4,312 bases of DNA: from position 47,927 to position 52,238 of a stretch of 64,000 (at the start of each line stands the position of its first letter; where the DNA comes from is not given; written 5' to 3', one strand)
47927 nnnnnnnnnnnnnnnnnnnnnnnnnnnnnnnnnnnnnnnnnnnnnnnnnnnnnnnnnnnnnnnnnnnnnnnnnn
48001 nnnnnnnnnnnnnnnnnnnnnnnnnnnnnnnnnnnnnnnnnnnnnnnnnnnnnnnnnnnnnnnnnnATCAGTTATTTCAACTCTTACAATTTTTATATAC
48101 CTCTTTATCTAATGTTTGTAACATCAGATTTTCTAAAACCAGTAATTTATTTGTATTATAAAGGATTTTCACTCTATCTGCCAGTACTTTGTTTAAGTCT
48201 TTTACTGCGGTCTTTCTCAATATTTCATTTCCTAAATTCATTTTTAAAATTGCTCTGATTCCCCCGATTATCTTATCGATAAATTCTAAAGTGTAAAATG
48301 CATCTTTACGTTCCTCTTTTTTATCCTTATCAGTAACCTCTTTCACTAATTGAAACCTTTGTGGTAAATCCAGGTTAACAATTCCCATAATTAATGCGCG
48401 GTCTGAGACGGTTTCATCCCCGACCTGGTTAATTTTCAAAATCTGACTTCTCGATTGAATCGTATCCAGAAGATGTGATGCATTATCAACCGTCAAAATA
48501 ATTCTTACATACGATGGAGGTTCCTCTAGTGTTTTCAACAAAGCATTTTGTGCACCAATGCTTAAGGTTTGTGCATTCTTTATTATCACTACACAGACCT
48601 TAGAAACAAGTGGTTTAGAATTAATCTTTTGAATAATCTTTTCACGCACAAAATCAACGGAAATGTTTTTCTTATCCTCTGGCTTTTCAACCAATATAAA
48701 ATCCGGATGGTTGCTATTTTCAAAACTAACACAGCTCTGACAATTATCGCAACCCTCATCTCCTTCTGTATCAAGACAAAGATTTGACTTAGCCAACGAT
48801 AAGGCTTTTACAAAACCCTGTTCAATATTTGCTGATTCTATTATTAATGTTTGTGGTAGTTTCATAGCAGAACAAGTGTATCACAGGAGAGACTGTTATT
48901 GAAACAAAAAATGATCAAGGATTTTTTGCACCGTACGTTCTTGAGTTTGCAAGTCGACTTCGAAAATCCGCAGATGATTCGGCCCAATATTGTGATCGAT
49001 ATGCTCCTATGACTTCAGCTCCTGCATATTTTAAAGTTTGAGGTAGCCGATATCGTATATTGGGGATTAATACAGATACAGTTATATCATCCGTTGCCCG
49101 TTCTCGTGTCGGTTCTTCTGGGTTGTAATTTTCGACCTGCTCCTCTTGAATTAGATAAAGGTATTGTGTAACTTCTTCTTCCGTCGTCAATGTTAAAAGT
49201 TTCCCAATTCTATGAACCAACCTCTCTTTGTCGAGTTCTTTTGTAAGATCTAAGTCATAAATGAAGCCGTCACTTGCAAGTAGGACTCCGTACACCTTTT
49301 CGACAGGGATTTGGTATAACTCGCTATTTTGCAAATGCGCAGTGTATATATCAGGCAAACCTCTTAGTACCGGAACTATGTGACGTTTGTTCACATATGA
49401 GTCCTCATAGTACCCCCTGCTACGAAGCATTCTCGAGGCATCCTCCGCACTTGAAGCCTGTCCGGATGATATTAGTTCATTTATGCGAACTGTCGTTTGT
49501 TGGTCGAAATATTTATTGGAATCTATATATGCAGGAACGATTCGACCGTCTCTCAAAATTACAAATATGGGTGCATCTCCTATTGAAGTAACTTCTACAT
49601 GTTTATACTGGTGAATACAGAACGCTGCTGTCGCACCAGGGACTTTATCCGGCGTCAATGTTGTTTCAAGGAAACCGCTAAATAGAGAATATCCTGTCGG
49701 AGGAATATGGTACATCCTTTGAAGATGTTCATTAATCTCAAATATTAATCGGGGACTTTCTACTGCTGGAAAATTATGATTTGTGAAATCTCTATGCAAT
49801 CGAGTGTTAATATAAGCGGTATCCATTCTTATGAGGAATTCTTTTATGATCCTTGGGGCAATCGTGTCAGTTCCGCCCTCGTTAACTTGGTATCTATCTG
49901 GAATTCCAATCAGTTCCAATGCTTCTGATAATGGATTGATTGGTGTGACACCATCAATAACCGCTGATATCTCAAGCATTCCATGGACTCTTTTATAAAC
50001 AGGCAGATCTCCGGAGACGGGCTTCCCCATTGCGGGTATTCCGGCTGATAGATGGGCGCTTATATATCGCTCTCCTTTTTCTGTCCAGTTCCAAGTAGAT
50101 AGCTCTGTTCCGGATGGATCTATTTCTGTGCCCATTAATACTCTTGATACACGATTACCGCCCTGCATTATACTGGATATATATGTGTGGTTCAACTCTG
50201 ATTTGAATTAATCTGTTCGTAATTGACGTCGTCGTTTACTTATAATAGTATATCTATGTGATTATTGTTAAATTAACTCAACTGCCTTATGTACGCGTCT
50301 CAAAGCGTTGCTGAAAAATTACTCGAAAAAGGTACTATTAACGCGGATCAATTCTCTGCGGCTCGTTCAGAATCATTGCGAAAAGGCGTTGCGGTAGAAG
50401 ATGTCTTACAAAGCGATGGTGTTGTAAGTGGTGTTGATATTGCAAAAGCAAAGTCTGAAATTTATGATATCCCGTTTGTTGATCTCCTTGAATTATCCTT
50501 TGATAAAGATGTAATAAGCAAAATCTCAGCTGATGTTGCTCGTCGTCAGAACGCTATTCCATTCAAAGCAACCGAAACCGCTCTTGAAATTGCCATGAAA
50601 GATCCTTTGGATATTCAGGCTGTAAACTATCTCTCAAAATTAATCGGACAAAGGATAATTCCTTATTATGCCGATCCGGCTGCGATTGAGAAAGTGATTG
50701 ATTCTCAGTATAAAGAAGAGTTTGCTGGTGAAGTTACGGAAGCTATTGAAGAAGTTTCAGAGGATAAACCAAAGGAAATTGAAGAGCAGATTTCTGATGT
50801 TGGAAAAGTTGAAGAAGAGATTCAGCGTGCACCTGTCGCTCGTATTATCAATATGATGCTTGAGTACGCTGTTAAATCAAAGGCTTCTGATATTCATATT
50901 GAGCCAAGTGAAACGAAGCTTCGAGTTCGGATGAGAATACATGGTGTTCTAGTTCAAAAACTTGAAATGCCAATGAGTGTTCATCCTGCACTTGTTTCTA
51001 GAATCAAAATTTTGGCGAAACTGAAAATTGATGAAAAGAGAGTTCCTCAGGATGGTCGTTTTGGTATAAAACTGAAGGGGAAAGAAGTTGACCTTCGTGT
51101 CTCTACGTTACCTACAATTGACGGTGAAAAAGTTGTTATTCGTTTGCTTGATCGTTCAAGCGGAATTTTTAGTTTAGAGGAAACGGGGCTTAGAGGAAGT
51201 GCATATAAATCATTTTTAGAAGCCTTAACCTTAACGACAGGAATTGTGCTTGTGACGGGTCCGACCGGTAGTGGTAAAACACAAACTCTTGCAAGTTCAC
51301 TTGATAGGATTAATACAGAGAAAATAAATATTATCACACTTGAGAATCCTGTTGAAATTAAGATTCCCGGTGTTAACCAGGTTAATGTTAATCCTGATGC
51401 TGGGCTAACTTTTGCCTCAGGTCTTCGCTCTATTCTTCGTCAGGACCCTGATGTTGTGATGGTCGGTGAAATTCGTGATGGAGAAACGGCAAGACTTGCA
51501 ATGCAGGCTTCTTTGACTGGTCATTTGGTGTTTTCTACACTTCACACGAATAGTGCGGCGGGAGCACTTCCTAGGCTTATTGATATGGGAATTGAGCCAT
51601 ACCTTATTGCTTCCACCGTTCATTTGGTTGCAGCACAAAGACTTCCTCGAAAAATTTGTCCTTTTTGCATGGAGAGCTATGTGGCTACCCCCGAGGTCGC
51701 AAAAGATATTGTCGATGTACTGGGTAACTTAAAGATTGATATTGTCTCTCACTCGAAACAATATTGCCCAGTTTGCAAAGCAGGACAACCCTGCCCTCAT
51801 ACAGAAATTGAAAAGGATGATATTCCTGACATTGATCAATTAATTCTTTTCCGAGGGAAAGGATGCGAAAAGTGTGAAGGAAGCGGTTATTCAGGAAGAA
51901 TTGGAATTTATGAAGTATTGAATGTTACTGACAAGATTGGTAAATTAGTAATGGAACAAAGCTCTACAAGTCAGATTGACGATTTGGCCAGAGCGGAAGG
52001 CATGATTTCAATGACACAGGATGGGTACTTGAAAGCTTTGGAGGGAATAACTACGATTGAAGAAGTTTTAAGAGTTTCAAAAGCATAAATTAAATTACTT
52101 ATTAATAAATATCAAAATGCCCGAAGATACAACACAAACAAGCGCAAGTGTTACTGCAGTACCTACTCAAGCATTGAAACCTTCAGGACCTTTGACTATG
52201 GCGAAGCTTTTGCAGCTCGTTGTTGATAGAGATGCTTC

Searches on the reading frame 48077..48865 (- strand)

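Call 8: search_protein_families(library=pfam, proteins=[window:48077-48865:-], max_evalue=0.01)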
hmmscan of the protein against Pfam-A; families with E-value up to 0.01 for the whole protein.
window:48077-48865:- (262 aa): 1 family
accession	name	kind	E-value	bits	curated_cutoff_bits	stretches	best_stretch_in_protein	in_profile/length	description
PF13177.12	DNA_pol3_delta2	-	1e-36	126.8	27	1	2-147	17-159/161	DNA polymerase III, delta subunit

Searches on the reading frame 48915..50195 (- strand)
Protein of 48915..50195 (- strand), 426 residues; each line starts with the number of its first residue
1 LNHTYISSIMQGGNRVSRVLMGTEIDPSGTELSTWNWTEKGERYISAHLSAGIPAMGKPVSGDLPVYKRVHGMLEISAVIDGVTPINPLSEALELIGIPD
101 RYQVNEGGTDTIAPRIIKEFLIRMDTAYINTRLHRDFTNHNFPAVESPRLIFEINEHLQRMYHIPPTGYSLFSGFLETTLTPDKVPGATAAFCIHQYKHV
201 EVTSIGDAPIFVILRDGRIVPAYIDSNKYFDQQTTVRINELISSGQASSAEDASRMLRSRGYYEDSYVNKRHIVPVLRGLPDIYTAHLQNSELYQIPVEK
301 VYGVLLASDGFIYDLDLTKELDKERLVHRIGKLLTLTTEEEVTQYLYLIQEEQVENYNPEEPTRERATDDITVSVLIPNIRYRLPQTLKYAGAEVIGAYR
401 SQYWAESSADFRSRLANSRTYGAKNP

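Call 8: search_protein_families(library=pfam, proteins=[window:48915-50195:-], max_evalue=0.01)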
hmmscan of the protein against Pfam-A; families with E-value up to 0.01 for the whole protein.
window:48915-50195:- (426 aa): 1 family
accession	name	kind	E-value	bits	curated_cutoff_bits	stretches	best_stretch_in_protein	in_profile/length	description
PF13672.11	PP2C_2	-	1.8e-05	24.8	24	1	187-346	95-204/209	Protein phosphatase 2C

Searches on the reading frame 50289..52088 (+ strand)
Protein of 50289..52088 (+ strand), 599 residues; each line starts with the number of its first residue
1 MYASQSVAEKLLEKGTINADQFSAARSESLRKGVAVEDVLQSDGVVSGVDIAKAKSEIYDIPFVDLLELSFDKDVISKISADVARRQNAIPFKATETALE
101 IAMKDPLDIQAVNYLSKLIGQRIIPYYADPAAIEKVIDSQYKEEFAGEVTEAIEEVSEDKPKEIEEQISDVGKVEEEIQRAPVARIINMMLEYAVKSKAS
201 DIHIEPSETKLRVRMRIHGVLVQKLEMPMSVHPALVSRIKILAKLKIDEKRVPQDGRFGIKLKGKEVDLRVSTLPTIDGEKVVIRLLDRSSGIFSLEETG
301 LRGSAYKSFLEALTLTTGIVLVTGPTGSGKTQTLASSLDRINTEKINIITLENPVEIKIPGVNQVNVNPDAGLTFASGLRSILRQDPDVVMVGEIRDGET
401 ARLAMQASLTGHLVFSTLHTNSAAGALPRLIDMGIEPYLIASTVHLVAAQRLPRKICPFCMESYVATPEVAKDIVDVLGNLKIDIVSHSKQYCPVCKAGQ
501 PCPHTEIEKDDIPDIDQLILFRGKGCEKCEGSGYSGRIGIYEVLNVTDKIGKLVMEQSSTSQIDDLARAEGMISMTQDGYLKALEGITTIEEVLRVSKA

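Call 7: search_protein_families(library=pfam, proteins=[window:50289-52088:+], max_evalue=0.01)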
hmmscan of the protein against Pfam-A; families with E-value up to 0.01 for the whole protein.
window:50289-52088:+ (599 aa): 5 families
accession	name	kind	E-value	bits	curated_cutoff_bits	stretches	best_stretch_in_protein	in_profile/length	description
PF00437.27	T2SSE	-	5.7e-131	437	24.9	1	179-595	4-370/370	Type II/IV secretion system protein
PF05157.20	MshEN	-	4.3e-16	59.1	23.1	1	59-144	1-87/90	MshEN domain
PF12775.13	AAA_7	-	0.0025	17.8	25.8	1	306-351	22-67/181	P-loop containing dynein motor region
PF13191.12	AAA_16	-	0.0032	18.4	32.6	1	316-357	23-63/167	AAA ATPase domain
PF13401.12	AAA_22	-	0.0051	17.6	27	1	316-351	4-39/130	AAA domain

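Call 22: find_related_loci(query=window:50289-52088:+, collection=genome_contigs, flank=10000)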
Query window:50289-52088:+ (599 aa) in genome_contigs; peptide patterns used: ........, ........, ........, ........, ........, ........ (x = any residue, [..] = any of these).
151 stretches matched a pattern; 1 encode a relative of the query (tblastn E <= 1e-3); 1 distinct loci.
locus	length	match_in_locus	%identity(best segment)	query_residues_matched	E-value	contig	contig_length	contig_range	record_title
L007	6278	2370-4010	42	11-598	6e-132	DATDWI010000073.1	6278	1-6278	MAG TPA_asm: Candidatus Paceibacterota bacterium isolate SMAG_U8106 k141_2008892, whole genome shotgun sequence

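Call 30: list_cluster_members(proteins=[P0001, window:50289-52088:+, window:57712-58263:+, window:59093-61081:+, window:48077-48865:-])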
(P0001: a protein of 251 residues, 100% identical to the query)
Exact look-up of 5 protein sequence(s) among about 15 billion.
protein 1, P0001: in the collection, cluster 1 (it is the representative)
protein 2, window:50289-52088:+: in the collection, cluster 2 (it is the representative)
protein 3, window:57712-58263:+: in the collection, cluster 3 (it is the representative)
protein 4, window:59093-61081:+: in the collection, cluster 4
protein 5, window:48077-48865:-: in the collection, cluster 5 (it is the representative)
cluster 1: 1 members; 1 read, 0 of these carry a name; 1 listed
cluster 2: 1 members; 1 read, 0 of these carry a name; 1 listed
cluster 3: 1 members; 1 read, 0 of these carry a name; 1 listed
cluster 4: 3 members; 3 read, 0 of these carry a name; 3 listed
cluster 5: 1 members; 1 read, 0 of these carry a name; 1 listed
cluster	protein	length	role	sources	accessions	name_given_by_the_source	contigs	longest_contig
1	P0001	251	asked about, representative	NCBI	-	-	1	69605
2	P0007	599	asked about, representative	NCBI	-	-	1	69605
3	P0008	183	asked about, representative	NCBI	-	-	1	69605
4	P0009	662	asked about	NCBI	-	-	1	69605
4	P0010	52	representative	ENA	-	-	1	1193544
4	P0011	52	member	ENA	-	-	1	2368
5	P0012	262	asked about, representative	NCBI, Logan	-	-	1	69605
